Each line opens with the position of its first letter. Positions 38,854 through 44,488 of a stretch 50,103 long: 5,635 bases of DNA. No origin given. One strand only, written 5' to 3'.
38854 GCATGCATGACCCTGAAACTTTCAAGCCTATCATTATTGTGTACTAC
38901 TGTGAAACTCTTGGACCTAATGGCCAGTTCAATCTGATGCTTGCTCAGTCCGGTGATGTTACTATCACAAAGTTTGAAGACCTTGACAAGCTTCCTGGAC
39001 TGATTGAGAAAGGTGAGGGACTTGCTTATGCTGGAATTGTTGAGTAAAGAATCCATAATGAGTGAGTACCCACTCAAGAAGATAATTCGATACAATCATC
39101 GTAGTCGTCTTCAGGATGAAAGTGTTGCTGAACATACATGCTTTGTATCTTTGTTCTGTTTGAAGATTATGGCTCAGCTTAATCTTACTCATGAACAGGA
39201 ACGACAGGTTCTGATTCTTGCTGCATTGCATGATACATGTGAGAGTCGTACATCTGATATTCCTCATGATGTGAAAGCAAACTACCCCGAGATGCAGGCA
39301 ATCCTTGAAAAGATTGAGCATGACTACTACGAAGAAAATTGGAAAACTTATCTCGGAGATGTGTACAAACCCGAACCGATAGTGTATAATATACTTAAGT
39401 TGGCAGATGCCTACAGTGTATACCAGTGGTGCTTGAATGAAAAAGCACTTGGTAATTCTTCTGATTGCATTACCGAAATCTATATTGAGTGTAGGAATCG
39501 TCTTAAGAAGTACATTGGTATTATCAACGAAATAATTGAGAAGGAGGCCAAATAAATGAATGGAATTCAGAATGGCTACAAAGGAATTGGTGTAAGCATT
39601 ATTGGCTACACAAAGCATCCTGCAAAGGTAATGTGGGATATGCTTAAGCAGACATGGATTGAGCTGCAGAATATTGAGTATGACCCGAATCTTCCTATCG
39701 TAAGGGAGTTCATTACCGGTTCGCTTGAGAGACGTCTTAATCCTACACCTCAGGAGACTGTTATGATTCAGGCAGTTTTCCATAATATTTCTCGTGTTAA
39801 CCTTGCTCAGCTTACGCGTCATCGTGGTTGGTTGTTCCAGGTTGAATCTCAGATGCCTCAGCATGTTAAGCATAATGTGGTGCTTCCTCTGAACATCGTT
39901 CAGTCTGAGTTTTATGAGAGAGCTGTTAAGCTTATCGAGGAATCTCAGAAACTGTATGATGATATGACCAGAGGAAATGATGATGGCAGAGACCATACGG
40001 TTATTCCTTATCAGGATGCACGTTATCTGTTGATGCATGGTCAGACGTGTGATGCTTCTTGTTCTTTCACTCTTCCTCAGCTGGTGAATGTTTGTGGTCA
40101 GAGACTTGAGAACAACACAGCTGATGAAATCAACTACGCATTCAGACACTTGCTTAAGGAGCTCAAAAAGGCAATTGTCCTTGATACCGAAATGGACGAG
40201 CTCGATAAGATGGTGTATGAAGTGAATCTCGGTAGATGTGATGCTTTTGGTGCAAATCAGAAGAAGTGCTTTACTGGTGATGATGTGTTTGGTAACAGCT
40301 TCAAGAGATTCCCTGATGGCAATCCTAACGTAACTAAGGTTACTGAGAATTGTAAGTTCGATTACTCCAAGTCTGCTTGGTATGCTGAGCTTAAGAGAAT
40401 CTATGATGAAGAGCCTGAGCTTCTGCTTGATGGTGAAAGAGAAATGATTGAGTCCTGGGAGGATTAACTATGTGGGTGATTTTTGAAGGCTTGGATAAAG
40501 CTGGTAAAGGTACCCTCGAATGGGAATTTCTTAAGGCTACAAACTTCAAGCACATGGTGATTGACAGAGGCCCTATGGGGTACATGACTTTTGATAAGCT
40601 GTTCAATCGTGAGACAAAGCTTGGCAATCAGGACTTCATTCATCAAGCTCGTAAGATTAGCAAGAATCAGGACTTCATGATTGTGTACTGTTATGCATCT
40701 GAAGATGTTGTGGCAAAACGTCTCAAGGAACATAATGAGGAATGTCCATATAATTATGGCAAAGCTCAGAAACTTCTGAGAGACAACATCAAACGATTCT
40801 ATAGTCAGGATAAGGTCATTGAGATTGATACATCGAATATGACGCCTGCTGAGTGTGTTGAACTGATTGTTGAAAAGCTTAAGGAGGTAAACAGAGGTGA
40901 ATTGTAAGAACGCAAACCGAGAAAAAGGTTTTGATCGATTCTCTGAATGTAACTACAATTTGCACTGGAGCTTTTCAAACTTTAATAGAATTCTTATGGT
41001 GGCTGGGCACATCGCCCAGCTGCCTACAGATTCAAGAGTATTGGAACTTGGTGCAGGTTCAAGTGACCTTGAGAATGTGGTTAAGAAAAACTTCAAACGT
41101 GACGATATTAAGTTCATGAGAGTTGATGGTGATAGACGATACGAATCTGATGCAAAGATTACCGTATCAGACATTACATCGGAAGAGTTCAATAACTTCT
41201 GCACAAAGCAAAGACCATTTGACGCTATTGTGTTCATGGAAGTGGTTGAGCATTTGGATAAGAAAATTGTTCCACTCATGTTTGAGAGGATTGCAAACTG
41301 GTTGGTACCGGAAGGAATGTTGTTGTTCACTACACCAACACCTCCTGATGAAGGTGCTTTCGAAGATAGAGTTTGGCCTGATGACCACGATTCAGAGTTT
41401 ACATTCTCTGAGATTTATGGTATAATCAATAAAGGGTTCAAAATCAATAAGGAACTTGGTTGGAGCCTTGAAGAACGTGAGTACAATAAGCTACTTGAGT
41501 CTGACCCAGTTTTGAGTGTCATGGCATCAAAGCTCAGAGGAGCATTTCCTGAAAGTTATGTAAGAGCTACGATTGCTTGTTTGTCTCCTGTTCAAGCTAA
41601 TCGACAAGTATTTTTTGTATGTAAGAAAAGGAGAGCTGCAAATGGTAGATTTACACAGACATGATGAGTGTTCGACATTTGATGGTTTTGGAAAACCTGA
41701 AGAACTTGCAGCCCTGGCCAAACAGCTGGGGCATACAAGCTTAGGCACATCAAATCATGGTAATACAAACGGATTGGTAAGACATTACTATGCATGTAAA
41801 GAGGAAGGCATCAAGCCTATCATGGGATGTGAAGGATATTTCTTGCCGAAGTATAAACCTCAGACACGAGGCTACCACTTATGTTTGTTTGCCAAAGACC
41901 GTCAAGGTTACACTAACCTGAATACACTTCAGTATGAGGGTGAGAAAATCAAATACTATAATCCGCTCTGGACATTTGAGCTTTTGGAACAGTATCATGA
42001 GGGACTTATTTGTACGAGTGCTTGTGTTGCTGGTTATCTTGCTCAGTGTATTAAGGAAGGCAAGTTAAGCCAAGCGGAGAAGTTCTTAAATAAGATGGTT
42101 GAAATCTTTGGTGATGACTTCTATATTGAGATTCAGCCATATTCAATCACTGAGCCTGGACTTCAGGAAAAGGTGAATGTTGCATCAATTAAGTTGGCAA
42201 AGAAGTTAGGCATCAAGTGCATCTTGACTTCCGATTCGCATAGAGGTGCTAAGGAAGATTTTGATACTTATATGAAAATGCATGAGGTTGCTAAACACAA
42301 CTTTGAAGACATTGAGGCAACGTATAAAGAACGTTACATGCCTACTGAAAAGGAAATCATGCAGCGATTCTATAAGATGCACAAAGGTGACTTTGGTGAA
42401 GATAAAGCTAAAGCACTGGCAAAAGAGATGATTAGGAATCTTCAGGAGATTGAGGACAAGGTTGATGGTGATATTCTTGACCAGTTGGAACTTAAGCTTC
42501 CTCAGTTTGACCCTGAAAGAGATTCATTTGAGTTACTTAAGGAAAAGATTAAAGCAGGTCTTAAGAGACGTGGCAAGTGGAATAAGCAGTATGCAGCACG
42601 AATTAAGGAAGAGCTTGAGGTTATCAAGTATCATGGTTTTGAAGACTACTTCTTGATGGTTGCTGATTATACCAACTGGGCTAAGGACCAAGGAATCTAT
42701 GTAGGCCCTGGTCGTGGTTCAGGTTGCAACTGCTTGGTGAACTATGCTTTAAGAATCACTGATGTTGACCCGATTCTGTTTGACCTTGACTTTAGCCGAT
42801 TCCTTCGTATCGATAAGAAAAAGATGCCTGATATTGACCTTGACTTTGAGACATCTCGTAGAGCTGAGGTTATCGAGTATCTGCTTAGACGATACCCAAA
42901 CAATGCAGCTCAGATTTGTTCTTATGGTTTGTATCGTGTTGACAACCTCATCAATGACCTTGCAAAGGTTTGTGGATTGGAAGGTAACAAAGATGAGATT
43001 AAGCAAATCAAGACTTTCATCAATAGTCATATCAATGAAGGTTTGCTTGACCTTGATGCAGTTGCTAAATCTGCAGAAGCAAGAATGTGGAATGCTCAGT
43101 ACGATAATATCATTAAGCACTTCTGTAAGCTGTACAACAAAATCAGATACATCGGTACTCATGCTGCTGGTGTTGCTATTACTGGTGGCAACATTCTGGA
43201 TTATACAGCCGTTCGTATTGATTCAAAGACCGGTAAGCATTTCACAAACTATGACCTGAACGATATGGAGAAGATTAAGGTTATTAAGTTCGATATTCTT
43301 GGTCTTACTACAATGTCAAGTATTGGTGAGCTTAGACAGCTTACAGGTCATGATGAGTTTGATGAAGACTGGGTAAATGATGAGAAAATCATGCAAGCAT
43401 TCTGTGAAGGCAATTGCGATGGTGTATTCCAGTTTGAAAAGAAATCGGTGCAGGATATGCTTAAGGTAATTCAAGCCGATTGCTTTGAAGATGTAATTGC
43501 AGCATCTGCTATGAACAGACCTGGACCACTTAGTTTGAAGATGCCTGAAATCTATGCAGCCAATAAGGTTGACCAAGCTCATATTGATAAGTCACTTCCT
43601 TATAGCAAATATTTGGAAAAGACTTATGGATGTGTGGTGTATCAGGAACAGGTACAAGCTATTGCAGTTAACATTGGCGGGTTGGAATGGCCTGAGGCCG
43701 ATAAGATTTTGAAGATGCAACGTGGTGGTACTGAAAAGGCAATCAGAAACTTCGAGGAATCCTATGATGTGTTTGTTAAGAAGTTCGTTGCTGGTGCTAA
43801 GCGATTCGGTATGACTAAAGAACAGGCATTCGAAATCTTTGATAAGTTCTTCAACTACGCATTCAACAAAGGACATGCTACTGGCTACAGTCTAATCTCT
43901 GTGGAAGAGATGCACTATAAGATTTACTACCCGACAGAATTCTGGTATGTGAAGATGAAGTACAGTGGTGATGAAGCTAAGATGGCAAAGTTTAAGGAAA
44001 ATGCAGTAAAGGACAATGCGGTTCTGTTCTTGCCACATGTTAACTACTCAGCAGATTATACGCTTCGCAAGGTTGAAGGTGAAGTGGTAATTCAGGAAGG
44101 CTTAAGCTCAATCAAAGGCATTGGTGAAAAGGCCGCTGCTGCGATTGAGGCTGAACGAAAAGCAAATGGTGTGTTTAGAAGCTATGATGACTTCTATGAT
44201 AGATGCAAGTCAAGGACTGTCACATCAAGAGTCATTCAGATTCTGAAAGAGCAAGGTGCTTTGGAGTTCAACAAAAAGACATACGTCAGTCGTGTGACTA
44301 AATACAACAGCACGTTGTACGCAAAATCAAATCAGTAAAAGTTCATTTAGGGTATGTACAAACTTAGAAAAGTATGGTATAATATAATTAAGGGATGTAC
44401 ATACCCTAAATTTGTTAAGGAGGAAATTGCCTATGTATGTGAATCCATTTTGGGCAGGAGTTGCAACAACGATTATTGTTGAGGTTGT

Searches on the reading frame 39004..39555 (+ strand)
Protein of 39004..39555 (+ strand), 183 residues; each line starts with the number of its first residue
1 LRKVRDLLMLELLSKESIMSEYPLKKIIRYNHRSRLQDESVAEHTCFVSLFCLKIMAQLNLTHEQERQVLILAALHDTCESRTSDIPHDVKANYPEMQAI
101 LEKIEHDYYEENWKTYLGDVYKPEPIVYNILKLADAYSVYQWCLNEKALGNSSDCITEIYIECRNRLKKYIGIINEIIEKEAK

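Call 40: search_protein_families(library=pfam, max_evalue=0.01, proteins=[window:39004-39555:+])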
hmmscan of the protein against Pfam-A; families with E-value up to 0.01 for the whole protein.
window:39004-39555:+ (183 aa): 3 families
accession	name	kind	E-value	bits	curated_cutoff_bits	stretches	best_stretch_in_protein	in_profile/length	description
PF12917.13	YfbR-like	-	4.6e-14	53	25.9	1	24-169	9-165/182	5'-deoxynucleotidase YfbR-like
PF13023.12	HD_3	-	1.7e-06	28.5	22.5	1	24-96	4-77/165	HD domain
PF01966.28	HD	-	5.9e-05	23.8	22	1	41-137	1-113/116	HD domain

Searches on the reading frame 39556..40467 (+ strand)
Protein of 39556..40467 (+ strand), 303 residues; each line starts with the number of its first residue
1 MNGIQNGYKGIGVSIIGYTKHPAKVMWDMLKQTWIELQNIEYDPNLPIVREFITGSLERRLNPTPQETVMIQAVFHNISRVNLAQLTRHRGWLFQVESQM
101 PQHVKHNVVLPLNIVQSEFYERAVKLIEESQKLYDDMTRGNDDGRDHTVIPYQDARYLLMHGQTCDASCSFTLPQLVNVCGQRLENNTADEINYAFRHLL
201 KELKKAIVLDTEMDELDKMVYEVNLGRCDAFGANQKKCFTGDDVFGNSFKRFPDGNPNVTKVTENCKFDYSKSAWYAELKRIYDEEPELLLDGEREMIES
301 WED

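Call 13: search_protein_families(library=phrogs, proteins=[window:39556-40467:+])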
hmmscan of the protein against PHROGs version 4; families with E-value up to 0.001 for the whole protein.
window:39556-40467:+ (303 aa): 1 family
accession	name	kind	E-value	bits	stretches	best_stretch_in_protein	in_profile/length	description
phrog_35637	-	DNA, RNA and nucleotide metabolism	3e-05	24.2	1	68-183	134-244/366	thymidylate synthase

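Call 38: find_encoding_contigs(protein=window:39556-40467:+, flank=10000, max_places=1)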
Protein window:39556-40467:+ (303 aa): no gene with exactly this product is on record in the collection.

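Call 40: search_protein_families(library=pfam, max_evalue=0.01, proteins=[window:39556-40467:+])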
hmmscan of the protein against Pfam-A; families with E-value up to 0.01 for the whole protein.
window:39556-40467:+ (303 aa): 1 family
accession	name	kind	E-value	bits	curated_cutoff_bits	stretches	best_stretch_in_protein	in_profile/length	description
PF02511.20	Thy1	-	1.2e-16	61.6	24.8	1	15-206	2-188/191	Thymidylate synthase complementing protein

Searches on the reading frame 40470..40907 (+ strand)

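Call 40: search_protein_families(library=pfam, max_evalue=0.01, proteins=[window:40470-40907:+])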
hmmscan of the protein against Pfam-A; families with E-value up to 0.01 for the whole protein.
window:40470-40907:+ (145 aa): 0 families

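Call 53: search_protein_families(library=phrogs, max_evalue=0.01, proteins=[window:40470-40907:+])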
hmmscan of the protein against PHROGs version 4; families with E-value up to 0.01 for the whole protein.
window:40470-40907:+ (145 aa): 1 family
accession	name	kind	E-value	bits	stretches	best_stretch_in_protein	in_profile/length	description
phrog_761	-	other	3.2e-06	28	1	30-141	103-219/362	thymidylate kinase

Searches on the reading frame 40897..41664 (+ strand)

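Call 41: search_protein_families(library=pfam, max_evalue=0.01, proteins=[window:40897-41664:+])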
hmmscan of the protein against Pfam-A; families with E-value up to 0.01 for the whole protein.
window:40897-41664:+ (255 aa): 4 families
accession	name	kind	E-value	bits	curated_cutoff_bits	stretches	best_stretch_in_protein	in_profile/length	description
PF13489.12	Methyltransf_23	-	1.5e-09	38.2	27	1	41-161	19-124/164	Methyltransferase domain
PF02353.26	CMAS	-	0.00066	19.5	27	1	92-156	115-176/273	Mycolic acid cyclopropane synthetase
PF08242.18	Methyltransf_12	-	0.0013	19.8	30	1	49-142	1-98/98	Methyltransferase domain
PF13649.12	Methyltransf_25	-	0.0027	18.8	27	1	48-140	1-97/97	Methyltransferase domain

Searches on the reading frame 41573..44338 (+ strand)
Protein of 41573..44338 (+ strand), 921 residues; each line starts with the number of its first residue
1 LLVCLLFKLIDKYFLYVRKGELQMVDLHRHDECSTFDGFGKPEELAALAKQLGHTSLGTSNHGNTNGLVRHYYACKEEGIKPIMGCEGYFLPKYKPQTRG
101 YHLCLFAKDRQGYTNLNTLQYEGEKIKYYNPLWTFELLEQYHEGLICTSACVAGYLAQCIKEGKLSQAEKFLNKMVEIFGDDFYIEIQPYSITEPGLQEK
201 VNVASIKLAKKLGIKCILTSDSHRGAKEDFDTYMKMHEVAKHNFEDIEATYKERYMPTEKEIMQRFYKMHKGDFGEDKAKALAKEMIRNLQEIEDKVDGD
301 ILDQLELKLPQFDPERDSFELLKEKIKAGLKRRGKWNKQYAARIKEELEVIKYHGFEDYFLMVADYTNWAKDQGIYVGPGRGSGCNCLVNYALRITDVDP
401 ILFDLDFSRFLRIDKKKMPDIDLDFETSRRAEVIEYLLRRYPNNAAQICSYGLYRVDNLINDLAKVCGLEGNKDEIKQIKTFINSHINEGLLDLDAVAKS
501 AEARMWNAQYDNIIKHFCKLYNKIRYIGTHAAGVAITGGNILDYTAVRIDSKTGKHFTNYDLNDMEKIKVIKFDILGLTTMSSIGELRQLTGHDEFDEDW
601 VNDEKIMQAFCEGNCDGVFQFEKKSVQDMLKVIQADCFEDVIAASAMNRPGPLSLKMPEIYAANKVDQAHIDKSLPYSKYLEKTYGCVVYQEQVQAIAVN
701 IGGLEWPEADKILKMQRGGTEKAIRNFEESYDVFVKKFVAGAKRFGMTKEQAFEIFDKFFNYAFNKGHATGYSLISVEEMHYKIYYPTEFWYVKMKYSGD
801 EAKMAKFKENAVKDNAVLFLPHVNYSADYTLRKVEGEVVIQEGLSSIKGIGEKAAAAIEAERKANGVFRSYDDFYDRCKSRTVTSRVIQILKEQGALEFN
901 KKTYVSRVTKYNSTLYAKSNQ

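Call 13: search_protein_families(library=phrogs, proteins=[window:41573-44338:+])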
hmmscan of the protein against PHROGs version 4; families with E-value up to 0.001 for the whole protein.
window:41573-44338:+ (921 aa): 8 families
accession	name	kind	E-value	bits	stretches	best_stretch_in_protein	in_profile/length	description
phrog_405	-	DNA, RNA and nucleotide metabolism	4.2e-226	754.6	1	22-902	42-928/1190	DNA polymerase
phrog_11165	-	DNA, RNA and nucleotide metabolism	1.2e-95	322.2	1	316-882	9-595/782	DNA polymerase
phrog_7513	-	unknown function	9.3e-66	223.6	1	24-419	11-452/461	-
phrog_12219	-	DNA, RNA and nucleotide metabolism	3.7e-53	182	1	418-899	1-521/823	DNA polymerase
phrog_21652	-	DNA, RNA and nucleotide metabolism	6.4e-35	121.7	1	385-715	38-408/476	DNA polymerase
phrog_13169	-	DNA, RNA and nucleotide metabolism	5.1e-32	112.3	1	37-412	16-410/463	DNA polymerase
phrog_4335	-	unknown function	2.2e-14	54.5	1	749-869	18-136/421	-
phrog_11127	-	DNA, RNA and nucleotide metabolism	1e-05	26.6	1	339-412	98-171/171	DNA polymerase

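Call 14: search_dna_similar(query=window:41573-44338:+, collection=phages, mode=protein, max_rows=25)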
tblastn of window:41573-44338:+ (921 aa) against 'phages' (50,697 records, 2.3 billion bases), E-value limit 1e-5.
Records with a match: 1431; places in all: 1439; records where one place covers at least 80% of the query: 880.
Best place of each record, by identity: <60% 1431.
By first word of the organism name: Pseudomonas 302; Mycobacterium 281; Streptomyces 211; Gordonia 132; Bacillus 99; Bacteriophage 49; Staphylococcus 48; Microbacterium 36; Escherichia 31; Rhodococcus 22; and 57 more.
By host as written in the record: Mycobacterium smegmatis mc2 155 203; Pseudomonas aeruginosa 118; - 107; Pseudomonas aeruginosa PAO1 86; Streptomyces griseus ATCC 10137 81; Gordonia terrae 3612 65; Streptomyces lividans JI 1326 44; Mycobacterium smegmatis mc#155 37; and 238 more.
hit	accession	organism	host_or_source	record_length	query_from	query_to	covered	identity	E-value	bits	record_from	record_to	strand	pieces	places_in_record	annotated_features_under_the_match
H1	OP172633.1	Agathobaculum phage AB434P2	Agathobaculum butyriciproducens DA434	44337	23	919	97%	58.5%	0e+0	1031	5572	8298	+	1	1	hypothetical protein (x2)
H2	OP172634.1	Agathobaculum phage AB434P3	Agathobaculum butyriciproducens DA434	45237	23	919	97%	58.5%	0e+0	1031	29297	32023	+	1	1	hypothetical protein (x2)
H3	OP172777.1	Clostridium phage CS266P3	Clostridium_AP sp000509125 DA266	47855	26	920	97%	53.1%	2e-146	930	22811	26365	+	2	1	hypothetical protein (x2) | DNA endonuclease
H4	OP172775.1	Clostridium phage CS266P1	Clostridium_AP sp000509125 DA266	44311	26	918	97%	53.0%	9e-146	925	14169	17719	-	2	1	hypothetical protein (x2) | DNA endonuclease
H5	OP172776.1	Clostridium phage CS266P2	Clostridium_AP sp000509125 DA266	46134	26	918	97%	53.0%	9e-146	925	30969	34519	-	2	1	hypothetical protein (x2) | DNA endonuclease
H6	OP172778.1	Clostridium phage CS266P4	Clostridium_AP sp000509125 DA266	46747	26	918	97%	53.0%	9e-146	925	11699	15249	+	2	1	hypothetical protein (x2) | DNA endonuclease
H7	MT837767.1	Bacteriophage sp.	human fecal samples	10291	17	910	97%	52.6%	0e+0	914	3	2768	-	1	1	record has no annotation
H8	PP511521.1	Dulem virus 36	Varecia variegata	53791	20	918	98%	50.7%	0e+0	878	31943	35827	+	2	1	polymerase/primase (x2) | hypothetical protein (x3)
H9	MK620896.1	Streptomyces phage Circinus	Streptomyces griseofuscus ATCC 23916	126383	14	899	96%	31.7%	2e-103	360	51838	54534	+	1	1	58: DnaE-like DNA polymerase III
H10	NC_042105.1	Streptomyces phage BillNye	Streptomyces viridochromogenes DSM40736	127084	14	899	96%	31.7%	2e-103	360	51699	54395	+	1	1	DNA polymerase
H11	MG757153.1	Streptomyces phage BillNye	Streptomyces viridochromogenes DSM40736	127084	14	899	96%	31.7%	2e-103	360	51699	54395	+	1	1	DNA polymerase III alpha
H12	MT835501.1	Bacteriophage sp.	human fecal samples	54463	27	917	97%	31.3%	9e-99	346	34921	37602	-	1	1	record has no annotation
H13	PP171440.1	Streptomyces phage DekoNeimoidia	soil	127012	14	899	96%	31.3%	1e-103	360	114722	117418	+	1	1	record has no annotation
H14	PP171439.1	Streptomyces phage Byblos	soil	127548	14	899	96%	31.3%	1e-103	360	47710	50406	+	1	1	record has no annotation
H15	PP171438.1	Streptomyces phage Ankus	soil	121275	22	899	95%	31.4%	9e-105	364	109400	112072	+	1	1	record has no annotation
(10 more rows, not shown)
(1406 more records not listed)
